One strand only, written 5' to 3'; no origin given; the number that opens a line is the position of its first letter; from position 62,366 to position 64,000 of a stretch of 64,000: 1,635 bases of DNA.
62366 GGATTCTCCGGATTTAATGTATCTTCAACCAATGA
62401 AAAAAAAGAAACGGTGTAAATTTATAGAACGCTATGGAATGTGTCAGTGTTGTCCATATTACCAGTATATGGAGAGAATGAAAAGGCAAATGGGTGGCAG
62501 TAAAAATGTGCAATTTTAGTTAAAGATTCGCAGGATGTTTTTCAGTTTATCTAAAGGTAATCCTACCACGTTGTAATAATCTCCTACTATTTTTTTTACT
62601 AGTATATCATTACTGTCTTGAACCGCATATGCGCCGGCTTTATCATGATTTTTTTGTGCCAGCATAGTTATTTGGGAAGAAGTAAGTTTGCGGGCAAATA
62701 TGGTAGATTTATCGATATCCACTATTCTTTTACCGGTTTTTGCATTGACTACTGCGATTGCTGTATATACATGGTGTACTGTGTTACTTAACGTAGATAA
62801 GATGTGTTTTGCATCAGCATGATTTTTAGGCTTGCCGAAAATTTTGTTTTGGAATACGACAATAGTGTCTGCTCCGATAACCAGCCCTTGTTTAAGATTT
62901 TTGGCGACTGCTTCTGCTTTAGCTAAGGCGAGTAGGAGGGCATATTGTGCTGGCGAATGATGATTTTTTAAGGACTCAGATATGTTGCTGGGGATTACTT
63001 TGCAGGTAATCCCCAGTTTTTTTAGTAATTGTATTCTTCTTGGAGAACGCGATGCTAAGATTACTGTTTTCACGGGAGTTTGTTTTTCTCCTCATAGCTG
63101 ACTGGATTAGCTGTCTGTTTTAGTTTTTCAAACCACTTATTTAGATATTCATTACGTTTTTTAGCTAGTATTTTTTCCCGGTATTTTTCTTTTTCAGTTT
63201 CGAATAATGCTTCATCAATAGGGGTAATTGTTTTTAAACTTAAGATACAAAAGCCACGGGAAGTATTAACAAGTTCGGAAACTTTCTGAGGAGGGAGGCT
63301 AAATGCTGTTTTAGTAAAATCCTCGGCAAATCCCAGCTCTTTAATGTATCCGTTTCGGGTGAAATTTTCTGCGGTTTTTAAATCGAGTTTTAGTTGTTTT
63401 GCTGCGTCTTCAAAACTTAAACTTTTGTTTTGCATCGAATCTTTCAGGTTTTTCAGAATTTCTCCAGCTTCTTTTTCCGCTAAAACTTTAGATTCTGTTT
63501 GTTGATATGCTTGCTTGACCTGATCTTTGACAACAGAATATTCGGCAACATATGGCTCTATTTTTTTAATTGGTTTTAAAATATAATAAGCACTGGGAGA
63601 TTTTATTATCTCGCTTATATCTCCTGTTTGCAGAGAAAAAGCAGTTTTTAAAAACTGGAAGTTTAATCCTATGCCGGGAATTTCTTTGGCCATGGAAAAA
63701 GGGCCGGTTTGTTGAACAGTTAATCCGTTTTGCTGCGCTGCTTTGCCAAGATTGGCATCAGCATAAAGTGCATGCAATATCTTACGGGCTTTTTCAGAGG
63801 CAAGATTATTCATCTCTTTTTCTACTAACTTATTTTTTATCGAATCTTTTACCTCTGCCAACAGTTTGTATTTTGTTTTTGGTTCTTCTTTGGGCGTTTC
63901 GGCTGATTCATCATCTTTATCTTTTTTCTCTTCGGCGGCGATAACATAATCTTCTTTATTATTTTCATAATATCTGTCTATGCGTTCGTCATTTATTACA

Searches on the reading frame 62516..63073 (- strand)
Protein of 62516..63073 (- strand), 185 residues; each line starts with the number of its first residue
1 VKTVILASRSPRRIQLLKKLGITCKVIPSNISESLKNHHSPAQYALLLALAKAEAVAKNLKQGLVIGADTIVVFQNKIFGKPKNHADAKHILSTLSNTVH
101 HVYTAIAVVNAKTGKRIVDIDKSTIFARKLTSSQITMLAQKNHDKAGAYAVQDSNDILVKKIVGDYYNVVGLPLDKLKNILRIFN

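Call 38: search_protein_families(library=pfam, proteins=[window:62516-63073:-], max_evalue=0.00001)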
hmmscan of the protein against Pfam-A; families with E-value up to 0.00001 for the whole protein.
window:62516-63073:- (185 aa): 1 family
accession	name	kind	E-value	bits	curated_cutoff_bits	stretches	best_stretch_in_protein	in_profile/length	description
PF02545.19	Maf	-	9.2e-52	175.9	27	1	4-182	2-185/187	Maf-like protein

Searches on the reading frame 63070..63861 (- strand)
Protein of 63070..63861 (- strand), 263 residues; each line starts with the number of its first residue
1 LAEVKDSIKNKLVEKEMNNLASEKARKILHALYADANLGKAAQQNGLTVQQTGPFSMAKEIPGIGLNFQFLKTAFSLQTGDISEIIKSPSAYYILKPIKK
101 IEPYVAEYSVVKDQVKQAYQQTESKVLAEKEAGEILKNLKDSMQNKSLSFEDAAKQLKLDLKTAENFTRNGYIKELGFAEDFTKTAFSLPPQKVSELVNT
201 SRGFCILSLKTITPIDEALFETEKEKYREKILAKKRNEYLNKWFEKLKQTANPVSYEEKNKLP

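Call 38: search_protein_families(library=pfam, proteins=[window:63070-63861:-], max_evalue=0.00001)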
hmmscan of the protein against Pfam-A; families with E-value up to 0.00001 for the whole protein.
window:63070-63861:- (263 aa): 3 families
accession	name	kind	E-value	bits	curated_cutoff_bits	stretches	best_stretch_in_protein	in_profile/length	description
PF00639.27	Rotamase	-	4.5e-15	56.8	21.7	1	127-210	13-96/97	PPIC-type PPIASE domain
PF13145.12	Rotamase_2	-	5.9e-14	53.4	27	1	106-222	25-118/121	PPIC-type PPIASE domain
PF13616.12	Rotamase_3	-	8e-12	46.2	22.5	0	124-208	28-111/116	PPIC-type PPIASE domain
